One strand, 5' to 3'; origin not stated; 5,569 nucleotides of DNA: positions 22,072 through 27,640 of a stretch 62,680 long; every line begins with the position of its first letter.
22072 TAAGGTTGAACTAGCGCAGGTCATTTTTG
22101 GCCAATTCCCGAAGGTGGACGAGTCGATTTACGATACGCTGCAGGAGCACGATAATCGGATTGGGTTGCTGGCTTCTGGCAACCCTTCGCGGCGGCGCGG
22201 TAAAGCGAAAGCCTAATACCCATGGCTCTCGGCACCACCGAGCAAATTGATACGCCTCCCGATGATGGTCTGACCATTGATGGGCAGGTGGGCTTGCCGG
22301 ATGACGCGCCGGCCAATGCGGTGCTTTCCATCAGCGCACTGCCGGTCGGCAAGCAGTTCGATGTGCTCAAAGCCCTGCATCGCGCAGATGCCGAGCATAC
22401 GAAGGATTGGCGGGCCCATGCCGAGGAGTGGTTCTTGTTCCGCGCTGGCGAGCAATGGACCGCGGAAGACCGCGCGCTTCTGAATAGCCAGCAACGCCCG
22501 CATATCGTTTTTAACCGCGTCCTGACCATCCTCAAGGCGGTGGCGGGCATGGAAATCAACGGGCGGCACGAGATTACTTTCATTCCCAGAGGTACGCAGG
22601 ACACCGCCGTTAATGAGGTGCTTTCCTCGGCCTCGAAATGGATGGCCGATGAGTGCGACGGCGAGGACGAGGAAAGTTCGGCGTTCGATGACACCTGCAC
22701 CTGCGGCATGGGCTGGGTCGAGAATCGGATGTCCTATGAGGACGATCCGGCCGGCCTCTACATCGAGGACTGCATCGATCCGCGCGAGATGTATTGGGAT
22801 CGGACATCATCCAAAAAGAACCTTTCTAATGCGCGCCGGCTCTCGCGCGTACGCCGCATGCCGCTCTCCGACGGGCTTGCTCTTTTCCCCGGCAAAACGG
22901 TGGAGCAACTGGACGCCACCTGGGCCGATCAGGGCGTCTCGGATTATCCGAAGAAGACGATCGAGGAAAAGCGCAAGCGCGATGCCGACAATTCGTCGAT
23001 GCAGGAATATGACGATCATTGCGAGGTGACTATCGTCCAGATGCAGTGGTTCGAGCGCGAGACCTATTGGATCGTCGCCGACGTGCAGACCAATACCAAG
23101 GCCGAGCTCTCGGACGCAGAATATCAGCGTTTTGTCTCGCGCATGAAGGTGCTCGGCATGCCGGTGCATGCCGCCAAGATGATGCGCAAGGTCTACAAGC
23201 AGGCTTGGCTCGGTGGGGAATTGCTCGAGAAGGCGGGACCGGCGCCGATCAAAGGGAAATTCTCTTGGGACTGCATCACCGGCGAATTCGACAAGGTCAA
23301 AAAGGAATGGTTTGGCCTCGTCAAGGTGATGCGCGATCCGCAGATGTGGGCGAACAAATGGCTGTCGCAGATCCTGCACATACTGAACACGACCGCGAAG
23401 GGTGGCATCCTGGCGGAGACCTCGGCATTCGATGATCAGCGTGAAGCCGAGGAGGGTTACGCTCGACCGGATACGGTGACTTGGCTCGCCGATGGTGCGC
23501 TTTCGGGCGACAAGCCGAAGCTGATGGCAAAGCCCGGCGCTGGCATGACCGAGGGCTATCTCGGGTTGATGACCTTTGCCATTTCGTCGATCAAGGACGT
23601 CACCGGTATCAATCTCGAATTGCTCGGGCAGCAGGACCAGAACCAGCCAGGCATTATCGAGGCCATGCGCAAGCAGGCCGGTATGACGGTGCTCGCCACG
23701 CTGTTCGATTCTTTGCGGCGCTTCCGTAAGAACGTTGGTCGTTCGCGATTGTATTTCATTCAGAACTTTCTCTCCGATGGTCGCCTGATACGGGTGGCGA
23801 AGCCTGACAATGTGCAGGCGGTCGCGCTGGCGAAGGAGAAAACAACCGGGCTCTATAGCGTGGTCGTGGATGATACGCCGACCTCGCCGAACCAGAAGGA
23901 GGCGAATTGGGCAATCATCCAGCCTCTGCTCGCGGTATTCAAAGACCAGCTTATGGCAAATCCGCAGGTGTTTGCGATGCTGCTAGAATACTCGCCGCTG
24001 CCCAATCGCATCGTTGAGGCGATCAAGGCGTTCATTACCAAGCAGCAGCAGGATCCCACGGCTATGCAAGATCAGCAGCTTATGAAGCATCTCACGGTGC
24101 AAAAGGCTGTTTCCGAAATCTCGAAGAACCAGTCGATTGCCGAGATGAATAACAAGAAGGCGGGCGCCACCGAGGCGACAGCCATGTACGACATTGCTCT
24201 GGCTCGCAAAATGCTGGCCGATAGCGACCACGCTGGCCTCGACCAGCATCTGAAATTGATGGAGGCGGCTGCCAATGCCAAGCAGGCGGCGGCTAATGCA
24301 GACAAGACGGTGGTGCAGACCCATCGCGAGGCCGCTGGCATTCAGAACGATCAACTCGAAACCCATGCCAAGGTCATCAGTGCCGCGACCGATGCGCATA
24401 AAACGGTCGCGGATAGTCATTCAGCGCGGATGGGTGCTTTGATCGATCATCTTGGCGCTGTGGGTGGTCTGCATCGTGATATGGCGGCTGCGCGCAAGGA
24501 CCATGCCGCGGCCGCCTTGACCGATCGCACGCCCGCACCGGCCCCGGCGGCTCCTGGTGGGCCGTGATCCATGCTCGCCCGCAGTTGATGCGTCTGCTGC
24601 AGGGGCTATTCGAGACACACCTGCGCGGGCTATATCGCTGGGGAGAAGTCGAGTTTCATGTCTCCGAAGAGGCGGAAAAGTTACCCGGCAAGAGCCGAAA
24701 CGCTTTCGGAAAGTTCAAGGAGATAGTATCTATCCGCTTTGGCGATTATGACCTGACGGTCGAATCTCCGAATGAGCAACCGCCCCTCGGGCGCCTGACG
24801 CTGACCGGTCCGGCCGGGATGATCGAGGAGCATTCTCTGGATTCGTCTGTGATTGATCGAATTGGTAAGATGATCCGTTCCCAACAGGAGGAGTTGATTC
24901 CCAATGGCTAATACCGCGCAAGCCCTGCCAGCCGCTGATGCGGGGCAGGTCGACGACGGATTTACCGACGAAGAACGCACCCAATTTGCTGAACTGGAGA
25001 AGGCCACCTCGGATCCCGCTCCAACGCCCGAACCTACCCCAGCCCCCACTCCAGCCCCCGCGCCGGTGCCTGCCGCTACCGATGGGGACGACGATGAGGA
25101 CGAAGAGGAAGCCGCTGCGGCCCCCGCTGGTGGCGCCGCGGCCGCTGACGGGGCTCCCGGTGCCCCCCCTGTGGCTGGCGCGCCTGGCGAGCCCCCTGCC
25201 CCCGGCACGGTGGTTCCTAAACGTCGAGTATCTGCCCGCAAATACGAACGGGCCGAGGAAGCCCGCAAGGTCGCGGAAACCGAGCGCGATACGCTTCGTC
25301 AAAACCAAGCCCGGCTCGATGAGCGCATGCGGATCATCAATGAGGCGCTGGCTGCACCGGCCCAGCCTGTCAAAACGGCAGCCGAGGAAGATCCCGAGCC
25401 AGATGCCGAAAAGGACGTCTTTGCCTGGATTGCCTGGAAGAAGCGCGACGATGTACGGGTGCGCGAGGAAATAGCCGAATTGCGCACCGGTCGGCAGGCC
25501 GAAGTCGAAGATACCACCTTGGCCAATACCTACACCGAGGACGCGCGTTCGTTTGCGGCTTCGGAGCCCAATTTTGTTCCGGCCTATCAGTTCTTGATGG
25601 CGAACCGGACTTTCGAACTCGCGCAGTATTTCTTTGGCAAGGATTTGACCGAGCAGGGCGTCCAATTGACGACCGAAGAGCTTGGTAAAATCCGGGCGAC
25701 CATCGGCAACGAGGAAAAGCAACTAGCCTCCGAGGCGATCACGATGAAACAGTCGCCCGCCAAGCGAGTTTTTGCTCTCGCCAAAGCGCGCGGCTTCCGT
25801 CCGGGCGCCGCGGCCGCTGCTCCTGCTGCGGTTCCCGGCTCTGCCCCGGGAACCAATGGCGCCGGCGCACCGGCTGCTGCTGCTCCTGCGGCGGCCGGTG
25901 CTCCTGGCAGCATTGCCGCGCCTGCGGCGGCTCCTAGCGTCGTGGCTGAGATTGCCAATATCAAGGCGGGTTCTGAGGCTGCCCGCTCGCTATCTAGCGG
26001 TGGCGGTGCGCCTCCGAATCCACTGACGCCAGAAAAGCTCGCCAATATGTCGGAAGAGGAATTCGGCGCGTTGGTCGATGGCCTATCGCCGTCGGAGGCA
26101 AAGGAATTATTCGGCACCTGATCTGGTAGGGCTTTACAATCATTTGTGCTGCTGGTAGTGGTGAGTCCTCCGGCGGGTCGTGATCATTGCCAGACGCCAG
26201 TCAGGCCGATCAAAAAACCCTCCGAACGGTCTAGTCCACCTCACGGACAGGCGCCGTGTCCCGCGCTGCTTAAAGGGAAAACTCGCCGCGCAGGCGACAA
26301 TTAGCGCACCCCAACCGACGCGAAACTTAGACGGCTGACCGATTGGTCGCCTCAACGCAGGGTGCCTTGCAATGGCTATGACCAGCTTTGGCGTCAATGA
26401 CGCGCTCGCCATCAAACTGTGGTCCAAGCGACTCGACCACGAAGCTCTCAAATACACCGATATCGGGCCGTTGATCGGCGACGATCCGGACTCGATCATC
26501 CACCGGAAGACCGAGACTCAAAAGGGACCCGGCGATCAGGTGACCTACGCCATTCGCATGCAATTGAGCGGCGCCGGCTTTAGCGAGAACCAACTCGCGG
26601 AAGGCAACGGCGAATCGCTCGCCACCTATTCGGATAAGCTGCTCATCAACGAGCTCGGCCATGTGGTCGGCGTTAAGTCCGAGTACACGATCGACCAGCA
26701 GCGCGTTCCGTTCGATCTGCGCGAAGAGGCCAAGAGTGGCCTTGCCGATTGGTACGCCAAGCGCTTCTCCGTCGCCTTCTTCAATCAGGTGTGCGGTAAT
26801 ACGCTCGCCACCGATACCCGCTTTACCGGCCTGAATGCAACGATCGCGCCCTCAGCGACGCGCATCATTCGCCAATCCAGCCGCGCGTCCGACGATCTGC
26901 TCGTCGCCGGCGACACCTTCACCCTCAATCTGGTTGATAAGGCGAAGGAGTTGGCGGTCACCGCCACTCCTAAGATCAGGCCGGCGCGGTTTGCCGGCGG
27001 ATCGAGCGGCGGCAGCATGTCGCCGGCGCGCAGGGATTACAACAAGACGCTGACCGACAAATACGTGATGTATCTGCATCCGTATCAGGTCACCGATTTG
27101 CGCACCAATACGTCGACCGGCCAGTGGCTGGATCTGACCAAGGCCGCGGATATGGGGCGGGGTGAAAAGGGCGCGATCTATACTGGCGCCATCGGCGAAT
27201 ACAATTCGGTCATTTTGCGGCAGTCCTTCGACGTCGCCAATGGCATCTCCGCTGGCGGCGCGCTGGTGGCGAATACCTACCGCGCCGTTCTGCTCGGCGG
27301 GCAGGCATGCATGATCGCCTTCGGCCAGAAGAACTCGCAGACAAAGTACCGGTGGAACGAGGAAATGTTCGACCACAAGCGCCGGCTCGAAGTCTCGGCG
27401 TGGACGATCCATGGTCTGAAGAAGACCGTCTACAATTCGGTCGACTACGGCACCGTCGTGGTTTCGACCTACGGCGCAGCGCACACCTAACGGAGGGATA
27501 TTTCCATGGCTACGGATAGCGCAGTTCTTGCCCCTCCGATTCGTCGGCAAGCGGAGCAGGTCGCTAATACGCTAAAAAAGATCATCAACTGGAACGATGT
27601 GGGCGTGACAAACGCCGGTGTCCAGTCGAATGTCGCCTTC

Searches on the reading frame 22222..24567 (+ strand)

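Call 39: search_protein_families(library=pfam, proteins=[window:22222-24567:+], max_evalue=0.001)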
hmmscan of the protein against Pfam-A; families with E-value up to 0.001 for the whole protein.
window:22222-24567:+ (781 aa): 1 family
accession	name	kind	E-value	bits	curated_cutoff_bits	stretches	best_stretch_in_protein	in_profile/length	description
PF16510.12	P22_portal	-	1e-99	335.1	26.1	1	53-651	4-593/594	Phage P22-like portal protein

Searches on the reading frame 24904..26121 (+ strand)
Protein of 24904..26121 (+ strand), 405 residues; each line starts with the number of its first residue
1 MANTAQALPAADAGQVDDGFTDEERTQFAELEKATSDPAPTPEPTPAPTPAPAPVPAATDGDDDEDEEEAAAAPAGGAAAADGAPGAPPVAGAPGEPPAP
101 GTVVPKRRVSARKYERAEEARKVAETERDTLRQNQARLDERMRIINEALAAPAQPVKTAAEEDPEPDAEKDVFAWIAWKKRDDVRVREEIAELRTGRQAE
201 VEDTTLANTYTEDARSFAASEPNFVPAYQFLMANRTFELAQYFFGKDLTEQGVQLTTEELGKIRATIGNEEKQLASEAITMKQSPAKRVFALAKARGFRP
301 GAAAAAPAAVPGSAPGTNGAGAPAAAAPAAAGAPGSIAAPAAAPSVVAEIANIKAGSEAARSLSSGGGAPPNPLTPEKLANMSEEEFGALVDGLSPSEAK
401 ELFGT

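Call 14: search_protein_families(library=pfam, proteins=[window:24904-26121:+], max_evalue=0.05)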
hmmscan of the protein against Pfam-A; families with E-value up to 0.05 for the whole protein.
window:24904-26121:+ (405 aa): 1 family
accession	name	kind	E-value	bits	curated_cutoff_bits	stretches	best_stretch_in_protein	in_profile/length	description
PF02120.21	Flg_hook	-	0.043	14.1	29.8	0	246-277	10-41/85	Flagellar hook-length control protein FliK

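Call 76: search_protein_families(library=phrogs, proteins=[window:24904-26121:+], max_evalue=0.001)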
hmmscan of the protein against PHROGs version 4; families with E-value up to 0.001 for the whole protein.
window:24904-26121:+ (405 aa): 0 families

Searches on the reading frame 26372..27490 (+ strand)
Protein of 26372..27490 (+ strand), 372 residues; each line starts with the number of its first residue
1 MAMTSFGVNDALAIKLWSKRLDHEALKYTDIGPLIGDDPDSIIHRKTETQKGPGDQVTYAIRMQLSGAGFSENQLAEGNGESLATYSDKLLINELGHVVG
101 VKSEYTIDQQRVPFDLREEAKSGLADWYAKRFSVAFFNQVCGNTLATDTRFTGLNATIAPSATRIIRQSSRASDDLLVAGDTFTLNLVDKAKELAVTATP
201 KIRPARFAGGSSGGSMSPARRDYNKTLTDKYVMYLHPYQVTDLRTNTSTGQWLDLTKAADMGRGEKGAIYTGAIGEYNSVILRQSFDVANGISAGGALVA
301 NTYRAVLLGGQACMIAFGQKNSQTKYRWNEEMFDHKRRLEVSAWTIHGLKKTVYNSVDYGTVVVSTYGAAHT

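Call 6: search_protein_families(library=phrogs, proteins=[window:26372-27490:+], max_evalue=0.01)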
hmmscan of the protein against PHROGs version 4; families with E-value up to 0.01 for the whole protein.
window:26372-27490:+ (372 aa): 4 families
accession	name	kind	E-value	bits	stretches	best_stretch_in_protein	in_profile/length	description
phrog_334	-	head and packaging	1.9e-75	255.3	1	1-366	1-377/381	major head protein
phrog_31117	-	unknown function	9.1e-06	26.9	1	301-355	36-90/110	-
phrog_1357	-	head and packaging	1.6e-05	25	1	162-319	158-296/356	major head protein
phrog_13784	-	unknown function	7.2e-05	23.9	1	42-129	56-141/177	-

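Call 39: search_protein_families(library=pfam, proteins=[window:26372-27490:+], max_evalue=0.001)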
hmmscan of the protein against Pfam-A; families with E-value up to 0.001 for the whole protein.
window:26372-27490:+ (372 aa): 1 family
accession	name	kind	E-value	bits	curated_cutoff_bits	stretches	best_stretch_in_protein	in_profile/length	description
PF13252.12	Phage_capsid_3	-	9.8e-83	278.6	23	1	6-368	2-374/376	Phage capsid protein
